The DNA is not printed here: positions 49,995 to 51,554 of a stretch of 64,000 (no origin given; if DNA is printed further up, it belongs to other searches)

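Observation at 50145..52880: Radical-SAM/SPASM maturase with N-terminal RRE in a four-gene operon; putative RiPP cluster with no obvious precursor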

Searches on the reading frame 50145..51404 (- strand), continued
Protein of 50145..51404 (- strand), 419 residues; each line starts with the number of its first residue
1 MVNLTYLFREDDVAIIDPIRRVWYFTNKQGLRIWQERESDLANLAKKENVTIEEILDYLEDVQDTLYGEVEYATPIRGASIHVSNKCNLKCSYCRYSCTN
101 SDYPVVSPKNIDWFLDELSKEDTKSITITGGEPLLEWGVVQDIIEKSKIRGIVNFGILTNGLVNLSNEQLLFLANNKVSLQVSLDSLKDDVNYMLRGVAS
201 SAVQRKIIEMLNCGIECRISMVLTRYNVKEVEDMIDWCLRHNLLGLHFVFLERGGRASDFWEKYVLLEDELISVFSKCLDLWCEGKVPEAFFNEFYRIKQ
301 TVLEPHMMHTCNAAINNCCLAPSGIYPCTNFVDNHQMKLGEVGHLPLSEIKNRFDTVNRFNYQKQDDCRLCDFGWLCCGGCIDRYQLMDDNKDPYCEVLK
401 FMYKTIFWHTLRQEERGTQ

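Call 75: search_protein_families(library=ncbifam, proteins=[P0005, P0006, P0003, P0002], max_evalue=1e-15)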
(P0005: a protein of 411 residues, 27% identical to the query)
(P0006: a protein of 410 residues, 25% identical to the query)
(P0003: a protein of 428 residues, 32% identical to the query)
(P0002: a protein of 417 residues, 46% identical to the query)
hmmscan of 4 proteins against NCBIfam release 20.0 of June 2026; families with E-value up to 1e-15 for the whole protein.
P0005 (411 aa): 36 families (the best 25 are shown)
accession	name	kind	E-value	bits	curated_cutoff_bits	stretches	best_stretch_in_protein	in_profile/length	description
TIGR03942.1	sulfatase_rSAM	equivalog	2.3e-33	115.8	349.45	1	74-405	8-358/363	anaerobic sulfatase maturase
NF047865.1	rSAM_PapB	equivalog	3.7e-31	108.6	340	1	67-376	3-319/330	PapB family radical SAM/SPASM ranthipeptide maturase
NF041298.1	rSAM_mat_DynA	equivalog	1.4e-30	106.5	450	1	74-405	8-354/356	dynobactin maturation radical SAM/SPASM protein DynA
TIGR03962.1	mycofact_rSAM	equivalog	8.6e-28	97.5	265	1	69-381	14-321/339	mycofactocin radical SAM maturase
NF045574.1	sacti_mat_StsB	exception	1.3e-27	96.8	625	1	67-248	96-278/466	StsB family radical SAM/SPASM domain sactipeptide maturase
NF010321.0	PRK13758.1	equivalog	1.9e-26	93.1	441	1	75-406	13-364/370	anaerobic sulfatase-maturase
TIGR04054.1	rSAM_NirJ1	equivalog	1.1e-25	90.2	650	1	72-266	41-236/387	putative heme d1 biosynthesis radical SAM protein NirJ1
NF050035.1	rSAM_WgK_link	exception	2.1e-25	89.5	650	1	69-255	11-199/367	radical SAM/SPASM peptide maturase WgkB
TIGR04051.1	rSAM_NirJ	equivalog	5.5e-25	88.1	515.45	1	73-248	8-185/354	heme d1 biosynthesis radical SAM protein NirJ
TIGR04053.2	TIGR04053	equivalog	7.6e-25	87.9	395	1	73-270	14-217/366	TIGR04053 family radical SAM/SPASM domain-containing protein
TIGR04347.1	pseudo_SAM_Halo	equivalog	1.6e-24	86.9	525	1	72-258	43-230/390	TIGR04347 family pseudo-SAM/SPASM protein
TIGR04064.1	rSAM_nif11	equivalog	2.1e-24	86.1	518.7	0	48-199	59-225/459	nif11-like peptide radical SAM maturase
TIGR04055.1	rSAM_NirJ2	equivalog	1e-23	84.4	500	1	74-390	7-322/326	putative heme d1 biosynthesis radical SAM protein NirJ2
TIGR03978.1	rSAM_paired_1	equivalog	1.4e-23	83.4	370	1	6-406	9-449/466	His-Xaa-Ser system radical SAM maturase HxsB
TIGR04303.1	GeoRSP_rSAM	equivalog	7.5e-23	81.6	400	1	73-390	11-324/325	GeoRSP system radical SAM/SPASM protein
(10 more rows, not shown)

P0006 (410 aa): 25 families
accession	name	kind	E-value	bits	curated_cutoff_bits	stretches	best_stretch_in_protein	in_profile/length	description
TIGR03942.1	sulfatase_rSAM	equivalog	2.3e-29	102.6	349.45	1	74-403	9-357/363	anaerobic sulfatase maturase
NF045574.1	sacti_mat_StsB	exception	8.3e-28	97.4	625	1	63-393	93-418/466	StsB family radical SAM/SPASM domain sactipeptide maturase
NF047865.1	rSAM_PapB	equivalog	3.3e-26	92.3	340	1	66-375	3-319/330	PapB family radical SAM/SPASM ranthipeptide maturase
NF041298.1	rSAM_mat_DynA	equivalog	7.2e-26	91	450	1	73-403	8-353/356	dynobactin maturation radical SAM/SPASM protein DynA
TIGR04055.1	rSAM_NirJ2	equivalog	6.1e-24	85.2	500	1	72-389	6-322/326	putative heme d1 biosynthesis radical SAM protein NirJ2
TIGR03962.1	mycofact_rSAM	equivalog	1.1e-23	84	265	1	70-384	16-325/339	mycofactocin radical SAM maturase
TIGR04545.1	rSAM_ahbD_hemeb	equivalog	5.3e-23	82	500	1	72-258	6-194/339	heme b synthase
NF010321.0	PRK13758.1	equivalog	6.7e-23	81.4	441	1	74-404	13-363/370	anaerobic sulfatase-maturase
TIGR03978.1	rSAM_paired_1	equivalog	3.5e-22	78.8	370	1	51-404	67-452/466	His-Xaa-Ser system radical SAM maturase HxsB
TIGR04051.1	rSAM_NirJ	equivalog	6e-22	78.1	515.45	1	72-281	8-218/354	heme d1 biosynthesis radical SAM protein NirJ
NF050035.1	rSAM_WgK_link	exception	6.6e-22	78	650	0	68-245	11-191/367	radical SAM/SPASM peptide maturase WgkB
TIGR04347.1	pseudo_SAM_Halo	equivalog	2.2e-21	76.6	525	1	71-278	43-251/390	TIGR04347 family pseudo-SAM/SPASM protein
TIGR04054.1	rSAM_NirJ1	equivalog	9.1e-21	73.9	650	1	72-277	42-248/387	putative heme d1 biosynthesis radical SAM protein NirJ1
TIGR04546.1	rSAM_ahbC_deAc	equivalog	1.7e-20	73.2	650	1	47-268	19-242/390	12,18-didecarboxysiroheme deacetylase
TIGR04250.1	SCM_rSAM_ScmE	equivalog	1.7e-20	73.2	400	1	66-264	3-205/358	SynChlorMet cassette radical SAM/SPASM protein ScmE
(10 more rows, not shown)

P0003 (428 aa): 18 families
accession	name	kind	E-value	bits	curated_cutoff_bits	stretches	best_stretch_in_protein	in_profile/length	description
NF041298.1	rSAM_mat_DynA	equivalog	3.9e-27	95.1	450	1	89-414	7-348/356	dynobactin maturation radical SAM/SPASM protein DynA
TIGR04055.1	rSAM_NirJ2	equivalog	4.1e-23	82.4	500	1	89-262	6-182/326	putative heme d1 biosynthesis radical SAM protein NirJ2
TIGR04545.1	rSAM_ahbD_hemeb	equivalog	8.8e-23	81.3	500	1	88-287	5-203/339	heme b synthase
TIGR04054.1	rSAM_NirJ1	equivalog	7.7e-22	77.4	650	1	86-285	39-240/387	putative heme d1 biosynthesis radical SAM protein NirJ1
TIGR03942.1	sulfatase_rSAM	equivalog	1e-21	77.4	349.45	1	90-415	8-353/363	anaerobic sulfatase maturase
NF045574.1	sacti_mat_StsB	exception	3.7e-21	75.5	625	1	9-271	15-286/466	StsB family radical SAM/SPASM domain sactipeptide maturase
TIGR04083.1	rSAM_pep_methan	hypoth_equivalog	2.5e-20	72.7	300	1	89-414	6-338/376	TIGR04083 family peptide-modifying radical SAM enzyme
TIGR02666.1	moaA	equivalog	6.1e-20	71.4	284.05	1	87-256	14-195/336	GTP 3',8-cyclase MoaA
TIGR04347.1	pseudo_SAM_Halo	equivalog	1.5e-19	70.5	525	0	88-262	43-220/390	TIGR04347 family pseudo-SAM/SPASM protein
TIGR02668.1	moaA_archaeal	equivalog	7.2e-19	67.9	325.25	1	87-286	14-218/303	GTP 3',8-cyclase MoaA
TIGR04303.1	GeoRSP_rSAM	equivalog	9.3e-19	68.2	400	1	88-405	10-324/325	GeoRSP system radical SAM/SPASM protein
TIGR03962.1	mycofact_rSAM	equivalog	1e-18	67.6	265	1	88-405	17-331/339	mycofactocin radical SAM maturase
TIGR04546.1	rSAM_ahbC_deAc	equivalog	2.2e-18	66.2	650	1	89-266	45-225/390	12,18-didecarboxysiroheme deacetylase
NF038283.1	viperin_w_prok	equivalog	3.2e-18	65.9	180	1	88-193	7-120/281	viperin family antiviral radical SAM protein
NF047865.1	rSAM_PapB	equivalog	6.1e-18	65.1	340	1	87-394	7-324/330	PapB family radical SAM/SPASM ranthipeptide maturase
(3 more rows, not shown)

P0002 (417 aa): 19 families
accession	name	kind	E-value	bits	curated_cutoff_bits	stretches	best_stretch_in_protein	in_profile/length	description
NF041298.1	rSAM_mat_DynA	equivalog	1.6e-25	89.8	450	1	84-405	7-349/356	dynobactin maturation radical SAM/SPASM protein DynA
TIGR02666.1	moaA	equivalog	2.7e-22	79.2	284.05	1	82-277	14-219/336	GTP 3',8-cyclase MoaA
TIGR04403.1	rSAM_skfB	equivalog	6.3e-22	77.9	300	1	36-268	61-295/402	sporulation killing factor system radical SAM maturase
TIGR04055.1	rSAM_NirJ2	equivalog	5e-21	75.6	500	1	83-385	5-308/326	putative heme d1 biosynthesis radical SAM protein NirJ2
TIGR02668.1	moaA_archaeal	equivalog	1e-19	70.7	325.25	1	81-266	13-202/303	GTP 3',8-cyclase MoaA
NF047865.1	rSAM_PapB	equivalog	1.3e-19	70.7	340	1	81-382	6-318/330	PapB family radical SAM/SPASM ranthipeptide maturase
TIGR03962.1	mycofact_rSAM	equivalog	1.1e-18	67.6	265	1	83-393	17-329/339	mycofactocin radical SAM maturase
NF001199.0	PRK00164.2-1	equivalog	5.2e-18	65.2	231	1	79-252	13-189/308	GTP 3',8-cyclase MoaA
TIGR02109.1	PQQ_syn_pqqE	equivalog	1.1e-17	64.1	381.35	1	82-397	11-332/358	pyrroloquinoline quinone biosynthesis protein PqqE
TIGR03942.1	sulfatase_rSAM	equivalog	2.9e-17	62.8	349.45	1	86-404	9-352/363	anaerobic sulfatase maturase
NF038283.1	viperin_w_prok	equivalog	3.5e-17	62.5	180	1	82-230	6-169/281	viperin family antiviral radical SAM protein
TIGR04064.1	rSAM_nif11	equivalog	6.2e-17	61.4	518.7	0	308-393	332-414/459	nif11-like peptide radical SAM maturase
NF040492.1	not_ScfB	exception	6.9e-17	61.5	855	1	35-382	53-417/450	ScfB-related radical SAM/SPASM orphan maturase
TIGR04163.1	rSAM_cobopep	equivalog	9.6e-17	60.8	375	1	13-399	11-409/428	peptide-modifying radical SAM enzyme CbpB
TIGR04545.1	rSAM_ahbD_hemeb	equivalog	1.6e-16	60.6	500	0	83-388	5-326/339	heme b synthase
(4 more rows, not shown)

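Call 80: list_cluster_members(proteins=[P0002, P0003, P0005, P0006, P0123, P0126, window:50071-50148:-, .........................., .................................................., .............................])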
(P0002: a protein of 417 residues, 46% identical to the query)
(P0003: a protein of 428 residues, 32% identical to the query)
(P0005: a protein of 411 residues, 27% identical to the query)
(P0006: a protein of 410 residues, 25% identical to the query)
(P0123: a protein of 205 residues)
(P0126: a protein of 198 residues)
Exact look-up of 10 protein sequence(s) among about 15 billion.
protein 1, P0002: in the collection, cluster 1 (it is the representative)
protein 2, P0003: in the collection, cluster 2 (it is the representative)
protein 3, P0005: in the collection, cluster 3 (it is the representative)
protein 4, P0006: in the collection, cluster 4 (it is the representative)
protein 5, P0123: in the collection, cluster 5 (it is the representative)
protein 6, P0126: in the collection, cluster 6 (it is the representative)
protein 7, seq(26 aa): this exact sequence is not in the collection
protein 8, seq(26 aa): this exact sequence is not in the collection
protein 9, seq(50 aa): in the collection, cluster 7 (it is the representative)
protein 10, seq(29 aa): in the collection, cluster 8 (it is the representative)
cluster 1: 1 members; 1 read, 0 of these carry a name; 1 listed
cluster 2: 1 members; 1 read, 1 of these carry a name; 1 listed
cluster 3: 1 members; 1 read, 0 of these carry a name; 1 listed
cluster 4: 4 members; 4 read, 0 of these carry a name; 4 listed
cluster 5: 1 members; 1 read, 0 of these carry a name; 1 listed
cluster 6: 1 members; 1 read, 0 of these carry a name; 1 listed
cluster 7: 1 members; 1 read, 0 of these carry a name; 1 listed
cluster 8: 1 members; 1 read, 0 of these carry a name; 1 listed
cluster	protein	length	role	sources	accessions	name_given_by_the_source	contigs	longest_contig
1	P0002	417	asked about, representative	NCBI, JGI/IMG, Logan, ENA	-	-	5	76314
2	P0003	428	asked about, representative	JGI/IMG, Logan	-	radical SAM protein with 4Fe4S-binding SPASM domain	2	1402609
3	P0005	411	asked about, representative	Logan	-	-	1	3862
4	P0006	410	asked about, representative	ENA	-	-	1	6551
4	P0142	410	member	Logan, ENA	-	-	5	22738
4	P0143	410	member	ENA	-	-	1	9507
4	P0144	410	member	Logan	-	-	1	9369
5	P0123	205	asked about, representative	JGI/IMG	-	-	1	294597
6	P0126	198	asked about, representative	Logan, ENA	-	-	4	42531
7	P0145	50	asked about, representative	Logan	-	-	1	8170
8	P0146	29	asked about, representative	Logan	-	-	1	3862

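Call 102: search_solved_structures(query=window:50145-51404:-, max_evalue=0.001, show_alignments=5)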
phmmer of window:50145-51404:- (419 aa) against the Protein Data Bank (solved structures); distinct sequences matched with E-value up to 0.001: 17.
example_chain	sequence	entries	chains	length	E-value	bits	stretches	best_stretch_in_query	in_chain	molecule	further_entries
5wgg_A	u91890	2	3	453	2.9e-17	65.9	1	52-395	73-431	Radical SAM domain protein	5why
2fb2_A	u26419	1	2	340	4e-15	58.9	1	73-320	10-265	Molybdenum cofactor biosynthesis protein A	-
1tv7_A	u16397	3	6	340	1.3e-14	57.2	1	73-307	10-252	Molybdenum cofactor biosynthesis protein A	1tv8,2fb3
6efn_A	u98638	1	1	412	4e-13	52.3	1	64-242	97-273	Sporulation killing factor maturation protein SkfB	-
5v1q_A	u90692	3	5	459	1.4e-08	37.3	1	81-244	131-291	Radical SAM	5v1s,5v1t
9dgw_A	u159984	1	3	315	7.3e-08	34.9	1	74-236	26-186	Radical SAM core domain-containing protein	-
9dfw_A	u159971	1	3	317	7.5e-08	34.9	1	74-236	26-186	Radical SAM core domain-containing protein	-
7n7i_A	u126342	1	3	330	7.6e-08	34.9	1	78-236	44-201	Viperin-like enzyme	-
6b4c_A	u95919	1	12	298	1e-07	34.5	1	79-236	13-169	Viperin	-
7tol_A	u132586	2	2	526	1.5e-06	30.6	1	79-290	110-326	glycerol dibiphytanyl glycerol tetraether - macrocyclic archaeol synthase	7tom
4k37_A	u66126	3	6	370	6.2e-06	28.6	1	83-400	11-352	Anaerobic sulfatase-maturating enzyme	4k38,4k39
4k36_A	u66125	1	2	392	7.6e-06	28.3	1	83-400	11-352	Anaerobic sulfatase-maturating enzyme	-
9dfu_A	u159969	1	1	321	4.4e-05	25.8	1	76-230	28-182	Radical SAM core domain-containing protein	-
8vpo_A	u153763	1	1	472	0.00016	23.9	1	66-383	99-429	Radical SAM core domain-containing protein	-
8ai3_A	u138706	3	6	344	0.0002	23.6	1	79-209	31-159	Putative peptide biosynthesis protein YydG | Radical SAM core domain-containing protein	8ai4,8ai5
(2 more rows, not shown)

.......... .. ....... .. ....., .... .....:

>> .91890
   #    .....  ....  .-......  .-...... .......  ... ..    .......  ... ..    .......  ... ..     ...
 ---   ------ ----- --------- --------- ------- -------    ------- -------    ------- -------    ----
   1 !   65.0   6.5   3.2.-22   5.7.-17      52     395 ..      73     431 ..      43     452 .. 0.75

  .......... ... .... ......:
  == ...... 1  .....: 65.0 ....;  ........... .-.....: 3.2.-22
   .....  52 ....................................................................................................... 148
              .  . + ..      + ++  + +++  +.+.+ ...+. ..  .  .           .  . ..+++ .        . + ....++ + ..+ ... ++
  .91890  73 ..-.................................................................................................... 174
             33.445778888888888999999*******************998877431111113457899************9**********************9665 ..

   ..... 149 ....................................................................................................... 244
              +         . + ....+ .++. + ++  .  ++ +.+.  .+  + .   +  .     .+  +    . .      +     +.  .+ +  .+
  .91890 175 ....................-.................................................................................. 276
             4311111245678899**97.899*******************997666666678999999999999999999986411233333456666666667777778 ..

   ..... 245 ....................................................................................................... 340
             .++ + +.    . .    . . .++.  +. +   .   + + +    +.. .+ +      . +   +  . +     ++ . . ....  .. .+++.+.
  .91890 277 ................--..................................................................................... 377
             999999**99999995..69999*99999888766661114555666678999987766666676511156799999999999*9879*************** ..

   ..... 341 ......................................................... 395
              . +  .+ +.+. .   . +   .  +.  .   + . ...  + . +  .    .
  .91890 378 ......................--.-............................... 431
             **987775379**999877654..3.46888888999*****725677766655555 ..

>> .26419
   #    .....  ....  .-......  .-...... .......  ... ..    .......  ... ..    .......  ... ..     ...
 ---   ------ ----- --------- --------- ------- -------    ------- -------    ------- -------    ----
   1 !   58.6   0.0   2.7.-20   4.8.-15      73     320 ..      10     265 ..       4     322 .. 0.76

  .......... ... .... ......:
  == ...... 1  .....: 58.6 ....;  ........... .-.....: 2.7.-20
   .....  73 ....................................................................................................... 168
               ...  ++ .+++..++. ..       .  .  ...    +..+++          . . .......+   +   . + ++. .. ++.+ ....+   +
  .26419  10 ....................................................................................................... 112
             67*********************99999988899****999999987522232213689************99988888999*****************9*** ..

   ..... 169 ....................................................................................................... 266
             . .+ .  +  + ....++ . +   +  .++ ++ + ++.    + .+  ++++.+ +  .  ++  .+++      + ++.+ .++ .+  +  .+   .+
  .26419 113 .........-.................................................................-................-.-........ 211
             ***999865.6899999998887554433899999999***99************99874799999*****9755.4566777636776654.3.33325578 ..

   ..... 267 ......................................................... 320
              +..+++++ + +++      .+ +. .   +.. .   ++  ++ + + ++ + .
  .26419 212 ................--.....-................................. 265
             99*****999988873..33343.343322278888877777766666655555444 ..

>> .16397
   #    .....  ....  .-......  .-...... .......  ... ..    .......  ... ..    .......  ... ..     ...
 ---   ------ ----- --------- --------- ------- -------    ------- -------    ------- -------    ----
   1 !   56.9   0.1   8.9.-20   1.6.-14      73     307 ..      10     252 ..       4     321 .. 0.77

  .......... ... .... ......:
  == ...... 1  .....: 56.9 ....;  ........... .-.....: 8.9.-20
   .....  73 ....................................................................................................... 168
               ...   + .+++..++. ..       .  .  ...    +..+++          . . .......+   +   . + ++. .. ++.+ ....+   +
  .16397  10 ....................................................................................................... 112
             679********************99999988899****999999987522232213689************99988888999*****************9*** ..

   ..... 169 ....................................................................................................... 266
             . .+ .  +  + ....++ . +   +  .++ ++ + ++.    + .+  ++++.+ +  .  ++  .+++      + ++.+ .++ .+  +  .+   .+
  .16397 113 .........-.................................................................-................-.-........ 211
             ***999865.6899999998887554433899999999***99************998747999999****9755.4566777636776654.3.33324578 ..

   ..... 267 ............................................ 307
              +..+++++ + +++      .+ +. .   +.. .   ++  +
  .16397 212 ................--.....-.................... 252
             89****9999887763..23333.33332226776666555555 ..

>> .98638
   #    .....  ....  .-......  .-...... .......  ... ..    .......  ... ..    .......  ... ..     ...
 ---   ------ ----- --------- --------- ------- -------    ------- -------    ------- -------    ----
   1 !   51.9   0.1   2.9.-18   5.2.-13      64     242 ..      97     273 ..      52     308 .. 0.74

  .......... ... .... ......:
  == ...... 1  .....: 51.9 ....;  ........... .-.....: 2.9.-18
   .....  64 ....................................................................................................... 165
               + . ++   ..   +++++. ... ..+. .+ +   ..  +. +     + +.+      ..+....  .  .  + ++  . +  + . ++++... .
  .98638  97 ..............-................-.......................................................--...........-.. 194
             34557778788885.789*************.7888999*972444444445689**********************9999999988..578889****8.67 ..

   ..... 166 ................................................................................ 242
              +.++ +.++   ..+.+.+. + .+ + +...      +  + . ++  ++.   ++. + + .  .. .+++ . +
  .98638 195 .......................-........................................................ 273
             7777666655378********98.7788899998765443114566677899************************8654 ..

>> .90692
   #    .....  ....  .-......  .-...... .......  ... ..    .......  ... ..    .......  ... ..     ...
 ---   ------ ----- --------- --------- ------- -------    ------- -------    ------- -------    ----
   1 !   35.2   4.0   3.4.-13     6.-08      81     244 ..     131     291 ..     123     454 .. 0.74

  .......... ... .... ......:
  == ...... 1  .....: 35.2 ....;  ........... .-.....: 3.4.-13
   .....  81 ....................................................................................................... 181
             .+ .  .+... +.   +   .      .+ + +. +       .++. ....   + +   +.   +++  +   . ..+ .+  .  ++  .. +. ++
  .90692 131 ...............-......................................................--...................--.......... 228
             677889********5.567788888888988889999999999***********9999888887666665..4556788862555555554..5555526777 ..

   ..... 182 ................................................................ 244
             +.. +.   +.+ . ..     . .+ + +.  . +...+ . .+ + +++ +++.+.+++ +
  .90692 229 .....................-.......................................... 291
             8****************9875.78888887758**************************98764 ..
